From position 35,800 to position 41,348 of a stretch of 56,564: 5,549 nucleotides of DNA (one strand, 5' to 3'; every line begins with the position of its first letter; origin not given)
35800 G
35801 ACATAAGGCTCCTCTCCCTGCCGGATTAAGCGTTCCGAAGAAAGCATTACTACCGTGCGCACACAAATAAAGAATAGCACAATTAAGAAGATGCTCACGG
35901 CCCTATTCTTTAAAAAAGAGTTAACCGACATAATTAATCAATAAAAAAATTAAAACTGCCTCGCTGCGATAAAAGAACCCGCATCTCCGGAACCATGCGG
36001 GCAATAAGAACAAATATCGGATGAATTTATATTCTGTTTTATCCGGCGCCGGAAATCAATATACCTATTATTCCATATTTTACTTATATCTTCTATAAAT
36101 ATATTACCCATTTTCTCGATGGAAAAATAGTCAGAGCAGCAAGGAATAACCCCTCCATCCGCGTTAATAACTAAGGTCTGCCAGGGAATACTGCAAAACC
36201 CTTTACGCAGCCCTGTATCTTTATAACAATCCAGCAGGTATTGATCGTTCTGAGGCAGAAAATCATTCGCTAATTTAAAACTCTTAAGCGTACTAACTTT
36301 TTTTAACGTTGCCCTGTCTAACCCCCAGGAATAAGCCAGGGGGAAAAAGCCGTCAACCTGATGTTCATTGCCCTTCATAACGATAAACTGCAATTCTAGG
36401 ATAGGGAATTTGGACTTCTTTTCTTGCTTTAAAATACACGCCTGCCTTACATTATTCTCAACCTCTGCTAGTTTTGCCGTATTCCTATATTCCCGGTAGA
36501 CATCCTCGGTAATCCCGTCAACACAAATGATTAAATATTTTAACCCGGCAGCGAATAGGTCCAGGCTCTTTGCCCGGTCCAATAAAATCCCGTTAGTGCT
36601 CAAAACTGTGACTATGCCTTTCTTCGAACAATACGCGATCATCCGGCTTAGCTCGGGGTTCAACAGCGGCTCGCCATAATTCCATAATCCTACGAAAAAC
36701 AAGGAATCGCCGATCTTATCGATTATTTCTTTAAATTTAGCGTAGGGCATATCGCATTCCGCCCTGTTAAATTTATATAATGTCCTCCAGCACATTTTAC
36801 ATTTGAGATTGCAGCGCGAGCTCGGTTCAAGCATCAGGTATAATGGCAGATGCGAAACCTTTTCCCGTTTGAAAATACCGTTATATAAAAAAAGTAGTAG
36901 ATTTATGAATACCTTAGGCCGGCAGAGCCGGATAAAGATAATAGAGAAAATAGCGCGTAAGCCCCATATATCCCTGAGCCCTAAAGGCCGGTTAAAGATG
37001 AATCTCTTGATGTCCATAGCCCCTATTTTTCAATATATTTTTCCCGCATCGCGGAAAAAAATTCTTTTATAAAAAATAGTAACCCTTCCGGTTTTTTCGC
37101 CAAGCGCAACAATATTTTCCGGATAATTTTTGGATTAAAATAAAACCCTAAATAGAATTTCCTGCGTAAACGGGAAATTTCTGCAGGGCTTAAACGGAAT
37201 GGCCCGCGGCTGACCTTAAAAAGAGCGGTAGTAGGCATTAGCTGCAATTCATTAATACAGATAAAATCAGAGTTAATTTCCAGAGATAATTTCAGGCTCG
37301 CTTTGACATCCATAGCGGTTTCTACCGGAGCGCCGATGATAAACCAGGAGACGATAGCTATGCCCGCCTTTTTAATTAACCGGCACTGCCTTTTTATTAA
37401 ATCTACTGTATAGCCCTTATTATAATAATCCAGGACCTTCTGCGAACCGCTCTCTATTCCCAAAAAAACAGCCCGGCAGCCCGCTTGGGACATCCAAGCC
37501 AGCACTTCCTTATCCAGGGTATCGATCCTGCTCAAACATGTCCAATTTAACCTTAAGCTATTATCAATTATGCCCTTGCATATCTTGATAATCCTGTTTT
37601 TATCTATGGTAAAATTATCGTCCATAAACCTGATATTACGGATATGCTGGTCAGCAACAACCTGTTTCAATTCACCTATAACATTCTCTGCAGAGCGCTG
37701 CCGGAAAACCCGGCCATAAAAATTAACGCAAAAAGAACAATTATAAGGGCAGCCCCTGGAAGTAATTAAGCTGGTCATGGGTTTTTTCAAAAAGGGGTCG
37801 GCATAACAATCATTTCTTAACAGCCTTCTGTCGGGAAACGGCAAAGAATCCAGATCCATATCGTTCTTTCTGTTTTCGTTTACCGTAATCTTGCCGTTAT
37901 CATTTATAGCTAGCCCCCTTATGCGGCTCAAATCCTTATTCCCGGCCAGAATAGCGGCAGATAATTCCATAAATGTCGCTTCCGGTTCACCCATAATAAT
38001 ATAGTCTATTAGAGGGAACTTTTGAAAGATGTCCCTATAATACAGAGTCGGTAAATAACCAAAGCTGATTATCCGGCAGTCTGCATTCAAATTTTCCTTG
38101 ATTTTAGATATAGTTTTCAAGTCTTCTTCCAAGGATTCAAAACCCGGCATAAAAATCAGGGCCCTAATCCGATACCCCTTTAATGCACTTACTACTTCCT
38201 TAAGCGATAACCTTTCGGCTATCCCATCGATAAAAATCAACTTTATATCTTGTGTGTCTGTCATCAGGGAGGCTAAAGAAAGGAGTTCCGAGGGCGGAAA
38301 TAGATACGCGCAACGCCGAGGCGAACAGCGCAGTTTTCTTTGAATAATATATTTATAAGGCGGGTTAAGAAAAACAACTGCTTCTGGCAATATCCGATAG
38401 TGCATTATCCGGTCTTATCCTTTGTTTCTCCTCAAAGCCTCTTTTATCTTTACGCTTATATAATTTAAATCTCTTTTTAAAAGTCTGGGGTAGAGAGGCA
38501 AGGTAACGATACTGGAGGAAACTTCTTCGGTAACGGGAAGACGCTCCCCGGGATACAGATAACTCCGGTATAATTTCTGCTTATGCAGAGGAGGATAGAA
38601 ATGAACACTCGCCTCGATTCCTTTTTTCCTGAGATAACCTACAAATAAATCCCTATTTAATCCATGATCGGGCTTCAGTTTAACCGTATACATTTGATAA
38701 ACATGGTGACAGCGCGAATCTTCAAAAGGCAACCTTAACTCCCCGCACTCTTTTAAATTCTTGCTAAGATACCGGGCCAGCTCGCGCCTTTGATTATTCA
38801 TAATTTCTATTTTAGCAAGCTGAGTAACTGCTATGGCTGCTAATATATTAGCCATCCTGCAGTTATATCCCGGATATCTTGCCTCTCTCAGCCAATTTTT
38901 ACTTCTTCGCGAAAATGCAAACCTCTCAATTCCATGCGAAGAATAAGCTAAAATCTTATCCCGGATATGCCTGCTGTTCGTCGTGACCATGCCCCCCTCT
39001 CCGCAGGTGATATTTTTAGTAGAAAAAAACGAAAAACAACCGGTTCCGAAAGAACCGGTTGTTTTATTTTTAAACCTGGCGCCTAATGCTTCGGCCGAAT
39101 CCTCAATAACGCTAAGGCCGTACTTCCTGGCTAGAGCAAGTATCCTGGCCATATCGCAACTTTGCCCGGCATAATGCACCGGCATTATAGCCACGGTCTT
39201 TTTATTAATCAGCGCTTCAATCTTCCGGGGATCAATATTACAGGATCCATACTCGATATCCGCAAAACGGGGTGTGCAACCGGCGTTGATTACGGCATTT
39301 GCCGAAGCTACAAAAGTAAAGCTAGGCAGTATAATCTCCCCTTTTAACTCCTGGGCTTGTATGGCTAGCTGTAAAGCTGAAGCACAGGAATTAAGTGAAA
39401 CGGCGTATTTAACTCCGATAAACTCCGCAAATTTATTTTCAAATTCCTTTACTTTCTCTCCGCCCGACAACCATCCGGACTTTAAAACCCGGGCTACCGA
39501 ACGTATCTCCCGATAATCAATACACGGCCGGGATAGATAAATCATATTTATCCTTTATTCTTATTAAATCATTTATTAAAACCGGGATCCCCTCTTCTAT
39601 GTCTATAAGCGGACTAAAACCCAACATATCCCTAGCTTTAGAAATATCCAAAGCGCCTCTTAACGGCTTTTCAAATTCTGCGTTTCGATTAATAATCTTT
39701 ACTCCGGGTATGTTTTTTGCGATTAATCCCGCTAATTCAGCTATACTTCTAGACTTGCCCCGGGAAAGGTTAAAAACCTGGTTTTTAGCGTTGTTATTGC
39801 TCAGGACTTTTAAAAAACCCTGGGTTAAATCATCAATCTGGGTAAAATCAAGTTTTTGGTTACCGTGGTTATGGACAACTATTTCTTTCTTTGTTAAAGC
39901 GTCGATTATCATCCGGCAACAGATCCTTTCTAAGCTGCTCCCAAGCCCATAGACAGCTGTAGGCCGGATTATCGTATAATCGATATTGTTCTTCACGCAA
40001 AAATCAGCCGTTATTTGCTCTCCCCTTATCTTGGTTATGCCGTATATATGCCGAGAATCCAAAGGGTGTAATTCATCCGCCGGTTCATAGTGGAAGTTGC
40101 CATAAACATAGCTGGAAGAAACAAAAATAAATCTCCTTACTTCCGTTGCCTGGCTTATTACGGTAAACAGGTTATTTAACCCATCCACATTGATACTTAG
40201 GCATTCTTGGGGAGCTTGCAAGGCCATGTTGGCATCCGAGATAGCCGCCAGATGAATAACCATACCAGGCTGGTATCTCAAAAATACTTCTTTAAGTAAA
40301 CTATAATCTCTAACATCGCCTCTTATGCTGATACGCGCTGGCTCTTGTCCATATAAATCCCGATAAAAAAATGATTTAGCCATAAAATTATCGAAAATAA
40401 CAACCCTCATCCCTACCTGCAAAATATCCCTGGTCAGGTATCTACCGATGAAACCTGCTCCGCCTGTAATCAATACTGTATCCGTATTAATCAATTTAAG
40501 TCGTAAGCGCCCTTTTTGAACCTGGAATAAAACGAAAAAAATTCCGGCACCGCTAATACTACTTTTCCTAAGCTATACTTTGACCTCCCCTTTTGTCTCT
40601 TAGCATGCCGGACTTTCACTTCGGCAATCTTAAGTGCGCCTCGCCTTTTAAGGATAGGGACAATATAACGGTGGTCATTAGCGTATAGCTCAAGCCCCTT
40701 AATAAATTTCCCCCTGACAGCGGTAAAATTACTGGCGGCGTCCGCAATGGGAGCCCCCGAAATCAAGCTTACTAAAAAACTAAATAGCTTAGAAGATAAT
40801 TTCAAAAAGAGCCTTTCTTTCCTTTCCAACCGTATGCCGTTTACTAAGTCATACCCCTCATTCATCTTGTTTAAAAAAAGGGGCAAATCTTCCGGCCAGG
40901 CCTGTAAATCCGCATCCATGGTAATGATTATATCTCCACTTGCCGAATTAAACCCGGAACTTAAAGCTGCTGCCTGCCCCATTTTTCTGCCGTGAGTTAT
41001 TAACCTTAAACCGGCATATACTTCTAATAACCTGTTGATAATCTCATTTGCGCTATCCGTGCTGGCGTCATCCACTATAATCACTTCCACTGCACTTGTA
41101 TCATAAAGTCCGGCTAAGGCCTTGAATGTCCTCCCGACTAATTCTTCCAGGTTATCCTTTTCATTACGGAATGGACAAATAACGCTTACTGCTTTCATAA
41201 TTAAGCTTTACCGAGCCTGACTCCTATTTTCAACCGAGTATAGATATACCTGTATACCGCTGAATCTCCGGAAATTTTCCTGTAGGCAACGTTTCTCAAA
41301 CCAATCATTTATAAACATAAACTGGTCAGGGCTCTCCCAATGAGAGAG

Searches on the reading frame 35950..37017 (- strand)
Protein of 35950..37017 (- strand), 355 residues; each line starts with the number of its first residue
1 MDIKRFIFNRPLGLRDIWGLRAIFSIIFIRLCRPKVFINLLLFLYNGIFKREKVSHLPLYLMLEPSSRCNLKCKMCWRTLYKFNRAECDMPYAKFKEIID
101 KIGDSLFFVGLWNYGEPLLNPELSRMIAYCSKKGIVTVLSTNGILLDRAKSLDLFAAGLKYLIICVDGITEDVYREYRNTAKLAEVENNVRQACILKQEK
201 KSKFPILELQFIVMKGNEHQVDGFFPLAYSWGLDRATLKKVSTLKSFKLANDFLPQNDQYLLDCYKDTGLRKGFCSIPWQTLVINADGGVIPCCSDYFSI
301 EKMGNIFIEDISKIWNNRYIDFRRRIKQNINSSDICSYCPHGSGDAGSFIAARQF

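Call 23: search_protein_families(library=pfam, proteins=[window:35950-37017:-], max_evalue=0.0001)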
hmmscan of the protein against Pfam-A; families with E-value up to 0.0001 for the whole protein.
window:35950-37017:- (355 aa): 2 families
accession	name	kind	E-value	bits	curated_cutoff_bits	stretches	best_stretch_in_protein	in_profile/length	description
PF13186.11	SPASM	-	1.4e-12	48.1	21.5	1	275-340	1-67/67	Iron-sulfur cluster-binding domain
PF04055.27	Radical_SAM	-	3.8e-12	47.1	29.5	1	64-193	2-136/166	Radical SAM superfamily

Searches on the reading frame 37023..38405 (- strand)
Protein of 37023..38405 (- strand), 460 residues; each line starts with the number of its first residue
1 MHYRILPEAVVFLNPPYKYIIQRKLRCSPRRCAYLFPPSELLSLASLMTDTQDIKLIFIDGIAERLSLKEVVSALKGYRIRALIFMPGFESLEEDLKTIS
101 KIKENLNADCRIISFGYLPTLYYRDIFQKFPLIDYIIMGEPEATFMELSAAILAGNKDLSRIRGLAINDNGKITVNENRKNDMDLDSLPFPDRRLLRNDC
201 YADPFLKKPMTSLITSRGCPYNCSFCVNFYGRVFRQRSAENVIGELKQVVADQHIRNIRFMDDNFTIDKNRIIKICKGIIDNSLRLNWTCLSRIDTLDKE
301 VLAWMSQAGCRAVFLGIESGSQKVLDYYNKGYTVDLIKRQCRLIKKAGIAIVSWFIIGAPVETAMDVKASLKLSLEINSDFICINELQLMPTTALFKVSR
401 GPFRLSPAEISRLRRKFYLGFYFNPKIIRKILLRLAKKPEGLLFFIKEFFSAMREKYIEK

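Call 23: search_protein_families(library=pfam, proteins=[window:37023-38405:-], max_evalue=0.0001)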
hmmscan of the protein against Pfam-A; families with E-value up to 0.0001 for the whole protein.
window:37023-38405:- (460 aa): 1 family
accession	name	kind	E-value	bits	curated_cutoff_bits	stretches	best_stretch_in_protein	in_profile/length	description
PF04055.27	Radical_SAM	-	9.4e-21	75.1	29.5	1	214-373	2-165/166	Radical SAM superfamily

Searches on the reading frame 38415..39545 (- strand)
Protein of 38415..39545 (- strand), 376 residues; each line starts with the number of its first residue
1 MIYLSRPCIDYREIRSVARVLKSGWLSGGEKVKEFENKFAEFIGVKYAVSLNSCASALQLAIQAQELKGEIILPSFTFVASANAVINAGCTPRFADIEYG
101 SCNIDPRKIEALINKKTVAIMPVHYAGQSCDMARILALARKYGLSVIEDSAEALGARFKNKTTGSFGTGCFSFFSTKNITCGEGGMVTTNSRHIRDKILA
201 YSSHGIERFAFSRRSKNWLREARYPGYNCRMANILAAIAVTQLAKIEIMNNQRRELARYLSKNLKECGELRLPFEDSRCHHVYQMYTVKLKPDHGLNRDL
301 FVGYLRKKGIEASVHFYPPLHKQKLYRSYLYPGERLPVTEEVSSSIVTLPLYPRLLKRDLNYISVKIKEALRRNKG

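Call 23: search_protein_families(library=pfam, proteins=[window:38415-39545:-], max_evalue=0.0001)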
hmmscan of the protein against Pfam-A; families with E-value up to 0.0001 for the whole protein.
window:38415-39545:- (376 aa): 2 families
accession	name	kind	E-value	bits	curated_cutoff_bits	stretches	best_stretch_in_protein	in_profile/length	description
PF01041.23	DegT_DnrJ_EryC1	-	5.8e-115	384.8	19.8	1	8-366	2-358/360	DegT/DnrJ/EryC1/StrS aminotransferase family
PF00266.25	Aminotran_5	-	1.7e-05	24.4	21.5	1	30-310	43-333/371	Aminotransferase class-V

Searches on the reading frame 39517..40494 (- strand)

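Call 23: search_protein_families(library=pfam, proteins=[window:39517-40494:-], max_evalue=0.0001)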
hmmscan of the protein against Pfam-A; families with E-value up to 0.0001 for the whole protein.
window:39517-40494:- (325 aa): 7 families
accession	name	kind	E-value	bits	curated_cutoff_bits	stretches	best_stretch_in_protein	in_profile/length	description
PF01370.27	Epimerase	-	4.8e-46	157.6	20.9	1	7-243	1-239/240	NAD dependent epimerase/dehydratase family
PF16363.11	GDP_Man_Dehyd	-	5.1e-38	131.8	27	1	8-303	1-329/332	GDP-mannose 4,6 dehydratase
PF04321.23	RmlD_sub_bind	-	2.4e-20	73.2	27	1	6-292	2-268/287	RmlD substrate binding domain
PF01073.25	3Beta_HSD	-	1.6e-16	60.6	22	1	8-191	1-191/280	3-beta hydroxysteroid dehydrogenase/isomerase family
PF02719.21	Polysacc_synt_2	-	3.1e-14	53.3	20.2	1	7-127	1-128/293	Polysaccharide biosynthesis protein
PF07993.18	NAD_binding_4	-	7.5e-13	48.6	20.1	1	78-220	91-251/258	Male sterility protein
PF13460.12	NAD_binding_10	-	2.7e-05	24.6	27.2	1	11-180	1-145/184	NAD(P)H-binding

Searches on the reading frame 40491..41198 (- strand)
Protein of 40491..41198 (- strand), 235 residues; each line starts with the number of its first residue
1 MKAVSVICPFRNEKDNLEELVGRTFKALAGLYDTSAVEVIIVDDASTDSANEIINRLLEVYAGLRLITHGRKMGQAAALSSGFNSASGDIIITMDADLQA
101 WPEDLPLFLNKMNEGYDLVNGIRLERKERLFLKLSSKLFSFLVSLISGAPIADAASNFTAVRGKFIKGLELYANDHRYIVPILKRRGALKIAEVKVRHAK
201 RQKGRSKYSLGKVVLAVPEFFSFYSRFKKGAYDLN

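Call 23: search_protein_families(library=pfam, proteins=[window:40491-41198:-], max_evalue=0.0001)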
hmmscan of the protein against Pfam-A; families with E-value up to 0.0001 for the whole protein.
window:40491-41198:- (235 aa): 2 families
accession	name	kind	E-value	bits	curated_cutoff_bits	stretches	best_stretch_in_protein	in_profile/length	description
PF00535.33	Glycos_transf_2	-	2.6e-26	93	23.3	1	5-135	1-127/168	Glycosyl transferase family 2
PF10111.15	Glyco_tranf_2_2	-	1.7e-06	28.1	27.3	1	5-98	1-92/276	Glycosyltransferase like family 2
